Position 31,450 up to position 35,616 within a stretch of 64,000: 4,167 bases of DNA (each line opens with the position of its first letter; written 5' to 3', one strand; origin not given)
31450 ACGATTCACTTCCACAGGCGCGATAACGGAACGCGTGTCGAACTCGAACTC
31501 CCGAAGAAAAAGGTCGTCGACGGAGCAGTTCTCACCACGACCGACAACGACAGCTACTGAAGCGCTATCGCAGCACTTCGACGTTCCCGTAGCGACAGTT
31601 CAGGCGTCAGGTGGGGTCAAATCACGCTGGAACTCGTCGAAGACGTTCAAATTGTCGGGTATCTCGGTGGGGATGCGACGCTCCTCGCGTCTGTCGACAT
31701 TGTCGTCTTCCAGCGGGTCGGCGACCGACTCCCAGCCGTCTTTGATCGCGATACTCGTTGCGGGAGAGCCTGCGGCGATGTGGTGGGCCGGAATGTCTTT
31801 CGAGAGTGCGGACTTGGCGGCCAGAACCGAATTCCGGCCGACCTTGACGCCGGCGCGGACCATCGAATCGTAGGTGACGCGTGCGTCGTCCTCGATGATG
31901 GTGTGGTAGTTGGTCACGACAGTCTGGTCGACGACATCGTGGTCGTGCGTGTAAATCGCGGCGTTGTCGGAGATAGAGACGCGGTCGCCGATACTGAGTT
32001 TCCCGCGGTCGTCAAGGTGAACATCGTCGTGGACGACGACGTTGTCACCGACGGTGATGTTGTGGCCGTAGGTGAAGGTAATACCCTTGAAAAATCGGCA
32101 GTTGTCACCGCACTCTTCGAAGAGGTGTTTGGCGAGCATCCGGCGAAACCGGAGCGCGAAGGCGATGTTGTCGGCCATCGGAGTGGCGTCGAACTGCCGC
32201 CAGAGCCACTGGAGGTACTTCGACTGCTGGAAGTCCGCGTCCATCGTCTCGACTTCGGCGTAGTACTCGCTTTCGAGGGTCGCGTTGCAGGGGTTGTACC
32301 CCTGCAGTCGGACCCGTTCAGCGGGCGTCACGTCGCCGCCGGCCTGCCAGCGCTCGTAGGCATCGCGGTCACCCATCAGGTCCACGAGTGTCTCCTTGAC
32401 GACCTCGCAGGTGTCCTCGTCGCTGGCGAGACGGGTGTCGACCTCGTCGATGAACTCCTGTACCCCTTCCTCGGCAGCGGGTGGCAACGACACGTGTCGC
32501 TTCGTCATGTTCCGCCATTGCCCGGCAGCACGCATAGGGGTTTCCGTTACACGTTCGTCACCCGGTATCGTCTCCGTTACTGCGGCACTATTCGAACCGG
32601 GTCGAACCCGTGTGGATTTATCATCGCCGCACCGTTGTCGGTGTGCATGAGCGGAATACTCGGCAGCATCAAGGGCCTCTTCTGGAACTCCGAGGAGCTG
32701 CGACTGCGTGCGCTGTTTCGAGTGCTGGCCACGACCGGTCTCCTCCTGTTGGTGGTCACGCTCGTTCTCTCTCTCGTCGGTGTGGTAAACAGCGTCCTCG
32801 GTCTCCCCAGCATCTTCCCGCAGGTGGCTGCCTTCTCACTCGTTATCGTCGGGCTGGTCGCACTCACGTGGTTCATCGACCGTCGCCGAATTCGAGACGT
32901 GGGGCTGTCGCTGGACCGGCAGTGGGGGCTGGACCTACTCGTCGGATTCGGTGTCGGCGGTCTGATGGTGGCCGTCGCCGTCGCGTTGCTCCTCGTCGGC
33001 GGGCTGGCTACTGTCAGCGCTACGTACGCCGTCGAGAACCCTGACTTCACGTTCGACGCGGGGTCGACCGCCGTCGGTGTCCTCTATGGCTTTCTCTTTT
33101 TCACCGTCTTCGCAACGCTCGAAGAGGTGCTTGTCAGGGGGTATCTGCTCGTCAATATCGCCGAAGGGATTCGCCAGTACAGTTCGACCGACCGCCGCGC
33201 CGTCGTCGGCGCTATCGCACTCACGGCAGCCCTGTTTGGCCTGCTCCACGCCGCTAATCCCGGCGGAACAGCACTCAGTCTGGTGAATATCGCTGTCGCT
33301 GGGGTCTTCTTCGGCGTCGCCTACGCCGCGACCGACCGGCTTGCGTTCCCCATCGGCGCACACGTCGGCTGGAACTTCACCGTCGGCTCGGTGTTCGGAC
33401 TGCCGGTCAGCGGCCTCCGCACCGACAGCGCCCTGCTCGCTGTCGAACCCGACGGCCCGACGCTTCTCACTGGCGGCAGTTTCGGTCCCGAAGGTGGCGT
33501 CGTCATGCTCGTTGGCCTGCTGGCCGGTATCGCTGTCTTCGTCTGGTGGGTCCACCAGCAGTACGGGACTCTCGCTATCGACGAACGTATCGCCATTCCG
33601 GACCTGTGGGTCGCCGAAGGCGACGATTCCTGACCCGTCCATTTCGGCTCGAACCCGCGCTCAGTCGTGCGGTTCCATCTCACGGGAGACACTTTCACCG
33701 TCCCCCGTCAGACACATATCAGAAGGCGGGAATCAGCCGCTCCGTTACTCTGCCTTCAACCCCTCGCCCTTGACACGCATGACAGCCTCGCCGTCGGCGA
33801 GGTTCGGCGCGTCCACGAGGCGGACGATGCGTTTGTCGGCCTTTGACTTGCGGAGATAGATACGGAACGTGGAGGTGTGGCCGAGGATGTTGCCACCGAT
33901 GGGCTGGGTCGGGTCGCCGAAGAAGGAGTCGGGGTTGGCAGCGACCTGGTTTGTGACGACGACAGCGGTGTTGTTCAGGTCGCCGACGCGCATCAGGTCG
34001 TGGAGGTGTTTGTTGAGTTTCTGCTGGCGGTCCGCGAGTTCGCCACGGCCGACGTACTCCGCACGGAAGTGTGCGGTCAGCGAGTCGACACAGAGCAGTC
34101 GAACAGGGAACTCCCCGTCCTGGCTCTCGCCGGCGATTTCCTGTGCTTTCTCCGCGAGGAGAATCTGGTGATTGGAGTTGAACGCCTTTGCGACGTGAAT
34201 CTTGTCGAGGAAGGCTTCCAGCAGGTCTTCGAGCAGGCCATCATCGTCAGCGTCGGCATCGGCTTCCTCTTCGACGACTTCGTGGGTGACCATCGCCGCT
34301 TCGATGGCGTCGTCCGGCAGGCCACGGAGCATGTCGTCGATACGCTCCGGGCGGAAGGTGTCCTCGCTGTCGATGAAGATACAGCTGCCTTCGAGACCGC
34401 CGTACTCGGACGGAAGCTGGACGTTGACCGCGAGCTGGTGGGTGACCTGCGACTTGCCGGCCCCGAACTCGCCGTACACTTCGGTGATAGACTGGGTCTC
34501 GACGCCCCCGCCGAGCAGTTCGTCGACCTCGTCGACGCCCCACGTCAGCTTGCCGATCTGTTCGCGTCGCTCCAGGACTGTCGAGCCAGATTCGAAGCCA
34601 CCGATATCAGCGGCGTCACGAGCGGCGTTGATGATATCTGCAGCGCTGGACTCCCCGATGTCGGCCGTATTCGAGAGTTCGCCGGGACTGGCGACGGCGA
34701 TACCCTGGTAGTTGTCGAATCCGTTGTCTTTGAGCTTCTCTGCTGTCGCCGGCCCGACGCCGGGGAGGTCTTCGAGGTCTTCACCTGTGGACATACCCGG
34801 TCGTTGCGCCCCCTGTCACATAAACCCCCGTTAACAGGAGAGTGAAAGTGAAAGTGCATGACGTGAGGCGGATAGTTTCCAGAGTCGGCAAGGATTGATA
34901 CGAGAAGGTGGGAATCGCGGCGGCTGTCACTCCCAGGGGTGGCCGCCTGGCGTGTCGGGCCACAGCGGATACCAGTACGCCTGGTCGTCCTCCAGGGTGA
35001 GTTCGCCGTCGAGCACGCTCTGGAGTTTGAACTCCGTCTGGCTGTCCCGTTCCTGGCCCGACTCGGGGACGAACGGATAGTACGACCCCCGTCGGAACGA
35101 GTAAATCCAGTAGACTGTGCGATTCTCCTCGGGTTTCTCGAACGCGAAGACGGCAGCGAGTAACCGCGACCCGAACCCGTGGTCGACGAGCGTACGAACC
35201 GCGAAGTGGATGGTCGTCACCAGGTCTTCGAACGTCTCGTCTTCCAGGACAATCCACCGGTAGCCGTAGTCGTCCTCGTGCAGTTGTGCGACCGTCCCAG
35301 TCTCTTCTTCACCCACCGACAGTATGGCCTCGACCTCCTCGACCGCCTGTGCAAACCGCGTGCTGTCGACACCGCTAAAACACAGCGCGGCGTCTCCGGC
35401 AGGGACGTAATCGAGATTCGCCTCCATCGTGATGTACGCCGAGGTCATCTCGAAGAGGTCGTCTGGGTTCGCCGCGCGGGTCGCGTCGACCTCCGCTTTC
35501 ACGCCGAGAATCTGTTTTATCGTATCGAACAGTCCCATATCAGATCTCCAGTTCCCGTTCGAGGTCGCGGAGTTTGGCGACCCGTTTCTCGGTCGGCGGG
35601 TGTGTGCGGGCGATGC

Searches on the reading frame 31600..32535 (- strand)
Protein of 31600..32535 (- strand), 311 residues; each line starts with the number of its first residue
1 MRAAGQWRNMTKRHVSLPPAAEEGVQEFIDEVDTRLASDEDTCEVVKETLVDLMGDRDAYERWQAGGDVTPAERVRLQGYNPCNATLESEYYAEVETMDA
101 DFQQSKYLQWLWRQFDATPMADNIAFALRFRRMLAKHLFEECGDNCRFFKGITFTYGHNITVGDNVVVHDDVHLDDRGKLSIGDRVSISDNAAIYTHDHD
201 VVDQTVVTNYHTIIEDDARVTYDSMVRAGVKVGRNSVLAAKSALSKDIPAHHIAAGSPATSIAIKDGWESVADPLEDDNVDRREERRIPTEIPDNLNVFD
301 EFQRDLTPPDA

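Call 3: search_protein_families(library=pfam, proteins=[window:31600-32535:-], max_evalue=0.01)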
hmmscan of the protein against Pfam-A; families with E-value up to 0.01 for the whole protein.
window:31600-32535:- (311 aa): 2 families
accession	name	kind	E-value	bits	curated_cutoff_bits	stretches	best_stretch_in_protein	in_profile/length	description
PF00132.30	Hexapep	-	1.1e-07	31.7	27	1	211-242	1-32/36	Bacterial transferase hexapeptide (six repeats)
PF14602.12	Hexapep_2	-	0.0015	18.6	27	0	212-240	2-28/34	Hexapeptide repeat of succinyl-transferase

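Call 4: search_protein_families(library=ncbifam, proteins=[window:31600-32535:-], max_evalue=0.01)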
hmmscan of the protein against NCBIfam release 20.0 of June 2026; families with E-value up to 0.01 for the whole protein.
window:31600-32535:- (311 aa): 36 families (the best 25 are shown)
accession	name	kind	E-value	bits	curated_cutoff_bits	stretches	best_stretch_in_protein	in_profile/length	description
NF007797.0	PRK10502.1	subfamily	5.6e-24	84.8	192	1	102-262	15-176/183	WcaF family extracellular polysaccharide biosynthesis acetyltransferase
NF038307.1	EPS_acetyl_HpsU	equivalog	2.1e-19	69.8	305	1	108-261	20-174/178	hormogonium polysaccharide biosynthesis acetyltransferase HpsU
TIGR04008.1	WcaF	equivalog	9e-18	64.8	326.3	1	111-262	23-175/180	colanic acid biosynthesis acetyltransferase WcaF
NF007076.0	PRK09527.1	equivalog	1.7e-15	57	347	1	131-262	47-182/203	galactoside O-acetyltransferase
NF007499.0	PRK10092.1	equivalog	4.3e-10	39.7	314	1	131-262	46-180/183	maltose O-acetyltransferase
NF041874.1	EPS_EpsC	equivalog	4e-09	36.4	150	1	154-265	58-167/168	serine O-acetyltransferase EpsC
NF007240.0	PRK09677.1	equivalog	1.2e-08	34.7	243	1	158-265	64-184/192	putative lipopolysaccharide biosynthesis O-acetyl transferase WbbJ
NF010935.0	PRK14355.1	equivalog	1.6e-08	33.6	718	1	207-268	393-452/459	bifunctional UDP-N-acetylglucosamine diphosphorylase/glucosamine-1-phosphate N-acetyltransferase GlmU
TIGR03570.1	NeuD_NnaD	subfamily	3.8e-08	33.2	160.8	1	155-259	95-201/202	NeuD/PglB/VioB family sugar acetyltransferase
TIGR02353.1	NRPS_term_dom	equivalog_domain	6.1e-08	31.5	423.1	1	162-264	115-215/695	Pls/PosA family non-ribosomal peptide synthetase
TIGR01852.1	lipid_A_lpxA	equivalog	7.5e-08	31.9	231.05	1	197-264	118-190/254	acyl-ACP--UDP-N-acetylglucosamine O-acyltransferase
NF003657.0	PRK05289.1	equivalog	1.7e-07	30.6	226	1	197-262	123-193/264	acyl-ACP--UDP-N-acetylglucosamine O-acyltransferase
TIGR01173.1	glmU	equivalog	3.4e-07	29.5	366.85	1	209-261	389-441/452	bifunctional UDP-N-acetylglucosamine diphosphorylase/glucosamine-1-phosphate N-acetyltransferase GlmU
NF000311.1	Vat_ABCDEFH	equivalog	7.4e-07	28.9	300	1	211-265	110-164/201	Vat family streptogramin A O-acetyltransferase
NF058585.1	HptprglPActTf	PfamEq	8.9e-07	28.6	300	1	178-266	76-161/172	heptaprenylglyceryl phosphate O-acetyltransferase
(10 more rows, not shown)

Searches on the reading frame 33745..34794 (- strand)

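Call 96: search_protein_families(library=pfam, proteins=[window:33745-34794:-], max_evalue=0.001)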
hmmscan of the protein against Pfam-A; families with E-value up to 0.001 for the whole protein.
window:33745-34794:- (349 aa): 5 families
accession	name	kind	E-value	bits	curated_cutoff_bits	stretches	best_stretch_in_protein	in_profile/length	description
PF08423.17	Rad51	-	9.5e-75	251.4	22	2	193-347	89-242/244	Rad51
PF14520.12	HHH_5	-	4.8e-13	49.8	27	1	5-60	2-57/57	Helix-hairpin-helix domain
PF00154.27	RecA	-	1e-07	32.1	27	0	77-150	27-95/262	recA bacterial DNA recombination protein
PF00633.29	HHH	-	1.9e-06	27.9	24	1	3-21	9-27/30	Helix-hairpin-helix motif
PF13481.12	AAA_25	-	0.00039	20.5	27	1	79-244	11-157/195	AAA domain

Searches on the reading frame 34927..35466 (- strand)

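Call 96: search_protein_families(library=pfam, proteins=[window:34927-35466:-], max_evalue=0.001)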
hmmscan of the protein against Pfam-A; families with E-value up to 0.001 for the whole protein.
window:34927-35466:- (179 aa): 1 family
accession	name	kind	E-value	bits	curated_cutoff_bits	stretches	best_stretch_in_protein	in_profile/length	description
PF22742.2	PspAB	-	1.2e-72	244.2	27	1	1-177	18-188/189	PspA associated protein B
